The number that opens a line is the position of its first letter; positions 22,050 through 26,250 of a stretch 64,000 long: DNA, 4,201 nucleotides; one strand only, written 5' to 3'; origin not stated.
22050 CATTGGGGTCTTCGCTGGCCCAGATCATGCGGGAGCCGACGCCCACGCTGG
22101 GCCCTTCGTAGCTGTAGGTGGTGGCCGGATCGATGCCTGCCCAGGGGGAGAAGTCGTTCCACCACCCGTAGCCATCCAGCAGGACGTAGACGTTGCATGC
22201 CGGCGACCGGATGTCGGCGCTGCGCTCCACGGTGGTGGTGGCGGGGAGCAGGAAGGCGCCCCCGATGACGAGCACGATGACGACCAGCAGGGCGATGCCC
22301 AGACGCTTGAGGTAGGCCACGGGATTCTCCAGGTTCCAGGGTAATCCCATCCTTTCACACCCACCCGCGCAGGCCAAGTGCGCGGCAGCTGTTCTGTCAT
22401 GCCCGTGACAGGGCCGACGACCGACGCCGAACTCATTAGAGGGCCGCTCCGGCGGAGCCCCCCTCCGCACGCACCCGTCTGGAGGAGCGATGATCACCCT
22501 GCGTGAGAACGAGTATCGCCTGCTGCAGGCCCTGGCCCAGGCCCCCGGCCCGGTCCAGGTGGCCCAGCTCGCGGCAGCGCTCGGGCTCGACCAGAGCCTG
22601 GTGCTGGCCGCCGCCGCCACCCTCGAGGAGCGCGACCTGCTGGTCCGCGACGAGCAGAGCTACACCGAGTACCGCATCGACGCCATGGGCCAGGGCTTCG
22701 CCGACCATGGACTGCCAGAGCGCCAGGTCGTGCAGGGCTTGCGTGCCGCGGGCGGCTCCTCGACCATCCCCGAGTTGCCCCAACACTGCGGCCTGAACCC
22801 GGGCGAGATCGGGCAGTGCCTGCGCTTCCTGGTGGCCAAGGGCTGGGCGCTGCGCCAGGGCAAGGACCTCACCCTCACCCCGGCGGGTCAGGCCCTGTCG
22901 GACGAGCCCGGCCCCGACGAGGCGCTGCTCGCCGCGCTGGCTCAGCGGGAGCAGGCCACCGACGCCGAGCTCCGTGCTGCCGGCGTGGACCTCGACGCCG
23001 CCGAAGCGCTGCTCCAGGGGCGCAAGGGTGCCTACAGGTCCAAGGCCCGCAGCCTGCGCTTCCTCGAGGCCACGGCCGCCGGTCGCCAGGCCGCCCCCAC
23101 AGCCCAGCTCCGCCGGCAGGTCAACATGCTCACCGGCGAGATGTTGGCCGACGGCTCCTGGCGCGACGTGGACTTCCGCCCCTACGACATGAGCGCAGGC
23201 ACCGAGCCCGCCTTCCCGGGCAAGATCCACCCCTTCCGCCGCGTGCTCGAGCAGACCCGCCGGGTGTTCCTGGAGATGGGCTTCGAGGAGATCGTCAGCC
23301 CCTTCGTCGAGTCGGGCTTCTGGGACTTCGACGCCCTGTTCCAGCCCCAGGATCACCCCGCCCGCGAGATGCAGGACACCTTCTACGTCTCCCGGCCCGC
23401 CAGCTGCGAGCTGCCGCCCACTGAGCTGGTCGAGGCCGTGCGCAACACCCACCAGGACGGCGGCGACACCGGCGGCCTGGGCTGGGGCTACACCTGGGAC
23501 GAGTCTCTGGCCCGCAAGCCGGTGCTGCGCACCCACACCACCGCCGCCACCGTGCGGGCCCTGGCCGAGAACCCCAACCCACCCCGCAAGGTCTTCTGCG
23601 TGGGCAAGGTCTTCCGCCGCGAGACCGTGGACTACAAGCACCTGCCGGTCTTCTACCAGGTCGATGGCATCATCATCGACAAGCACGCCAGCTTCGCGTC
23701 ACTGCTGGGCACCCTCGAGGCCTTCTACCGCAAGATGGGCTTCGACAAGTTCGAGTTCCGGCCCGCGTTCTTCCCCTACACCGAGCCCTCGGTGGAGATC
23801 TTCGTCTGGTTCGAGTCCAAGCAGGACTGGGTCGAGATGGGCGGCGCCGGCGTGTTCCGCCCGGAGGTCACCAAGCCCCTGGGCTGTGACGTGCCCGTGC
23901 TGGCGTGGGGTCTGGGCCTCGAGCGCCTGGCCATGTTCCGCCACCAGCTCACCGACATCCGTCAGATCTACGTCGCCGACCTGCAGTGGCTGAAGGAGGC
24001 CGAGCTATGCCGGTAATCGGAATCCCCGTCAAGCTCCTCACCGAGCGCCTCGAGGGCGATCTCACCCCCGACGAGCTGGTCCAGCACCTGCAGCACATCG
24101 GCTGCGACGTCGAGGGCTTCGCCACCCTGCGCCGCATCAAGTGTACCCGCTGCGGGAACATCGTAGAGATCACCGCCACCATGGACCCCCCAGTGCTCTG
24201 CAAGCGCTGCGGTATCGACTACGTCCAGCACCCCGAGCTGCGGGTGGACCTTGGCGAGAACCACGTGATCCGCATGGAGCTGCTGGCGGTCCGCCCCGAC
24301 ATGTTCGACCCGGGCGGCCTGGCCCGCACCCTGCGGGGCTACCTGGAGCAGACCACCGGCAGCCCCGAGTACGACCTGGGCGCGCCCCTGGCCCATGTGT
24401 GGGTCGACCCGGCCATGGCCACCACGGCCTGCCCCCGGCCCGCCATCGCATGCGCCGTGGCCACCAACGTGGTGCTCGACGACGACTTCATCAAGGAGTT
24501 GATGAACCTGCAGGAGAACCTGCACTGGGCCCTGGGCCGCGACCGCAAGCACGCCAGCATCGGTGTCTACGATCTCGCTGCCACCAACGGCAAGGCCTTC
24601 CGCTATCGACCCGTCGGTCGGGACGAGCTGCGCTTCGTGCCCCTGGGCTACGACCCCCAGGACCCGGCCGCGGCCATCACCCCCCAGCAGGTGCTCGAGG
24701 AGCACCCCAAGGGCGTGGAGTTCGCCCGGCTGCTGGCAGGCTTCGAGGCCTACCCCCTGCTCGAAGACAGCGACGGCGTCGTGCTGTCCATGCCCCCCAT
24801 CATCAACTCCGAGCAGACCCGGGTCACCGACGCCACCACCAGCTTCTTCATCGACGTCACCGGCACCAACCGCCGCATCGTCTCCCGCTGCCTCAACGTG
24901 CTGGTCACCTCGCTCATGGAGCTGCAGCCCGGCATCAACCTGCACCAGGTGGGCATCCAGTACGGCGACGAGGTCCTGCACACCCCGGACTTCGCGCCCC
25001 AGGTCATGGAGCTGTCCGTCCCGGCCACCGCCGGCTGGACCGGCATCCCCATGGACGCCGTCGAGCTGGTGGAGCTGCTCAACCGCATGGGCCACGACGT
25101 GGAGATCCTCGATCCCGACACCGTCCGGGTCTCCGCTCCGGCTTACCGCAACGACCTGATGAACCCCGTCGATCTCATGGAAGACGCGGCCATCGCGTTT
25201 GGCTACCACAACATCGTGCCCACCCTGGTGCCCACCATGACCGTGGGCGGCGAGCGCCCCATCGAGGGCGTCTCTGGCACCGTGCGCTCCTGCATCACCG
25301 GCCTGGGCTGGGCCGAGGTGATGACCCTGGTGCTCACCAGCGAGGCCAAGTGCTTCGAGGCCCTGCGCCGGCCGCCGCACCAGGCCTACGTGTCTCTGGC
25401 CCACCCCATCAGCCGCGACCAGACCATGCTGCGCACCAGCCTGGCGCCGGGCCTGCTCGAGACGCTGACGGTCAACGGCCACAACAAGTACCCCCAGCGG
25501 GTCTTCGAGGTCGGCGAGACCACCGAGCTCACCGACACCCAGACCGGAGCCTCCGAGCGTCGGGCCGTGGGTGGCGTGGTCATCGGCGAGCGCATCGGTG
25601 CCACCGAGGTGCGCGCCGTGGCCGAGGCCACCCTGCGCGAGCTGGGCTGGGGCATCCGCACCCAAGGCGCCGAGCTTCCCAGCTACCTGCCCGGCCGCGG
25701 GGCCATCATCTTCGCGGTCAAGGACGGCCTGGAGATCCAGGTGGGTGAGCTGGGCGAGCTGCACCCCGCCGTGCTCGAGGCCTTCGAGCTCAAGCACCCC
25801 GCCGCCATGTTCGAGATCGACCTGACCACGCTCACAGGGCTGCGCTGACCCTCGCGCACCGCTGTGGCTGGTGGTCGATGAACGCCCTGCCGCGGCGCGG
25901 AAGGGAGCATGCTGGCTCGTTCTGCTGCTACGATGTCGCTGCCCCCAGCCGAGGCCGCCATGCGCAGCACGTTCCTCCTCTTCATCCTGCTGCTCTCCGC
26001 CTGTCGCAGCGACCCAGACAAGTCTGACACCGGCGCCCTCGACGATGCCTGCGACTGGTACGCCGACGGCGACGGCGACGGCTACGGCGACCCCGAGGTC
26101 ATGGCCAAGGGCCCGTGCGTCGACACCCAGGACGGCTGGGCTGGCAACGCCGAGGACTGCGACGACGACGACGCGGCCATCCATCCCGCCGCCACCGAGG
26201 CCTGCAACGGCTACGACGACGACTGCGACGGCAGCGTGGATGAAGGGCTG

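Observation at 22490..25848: Archaeal/eukaryotic-type PheRS (long alpha with wHTH N-domain; ~613-aa beta) in a myxobacterial genome, with a zinc-ribbon insertion in beta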

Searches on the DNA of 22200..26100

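Call 70: search_rna_families(source=window, start=22200, end=26100, threshold=evalue, max_evalue=1)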
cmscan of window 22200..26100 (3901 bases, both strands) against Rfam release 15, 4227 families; matches with E-value up to 1: 0.
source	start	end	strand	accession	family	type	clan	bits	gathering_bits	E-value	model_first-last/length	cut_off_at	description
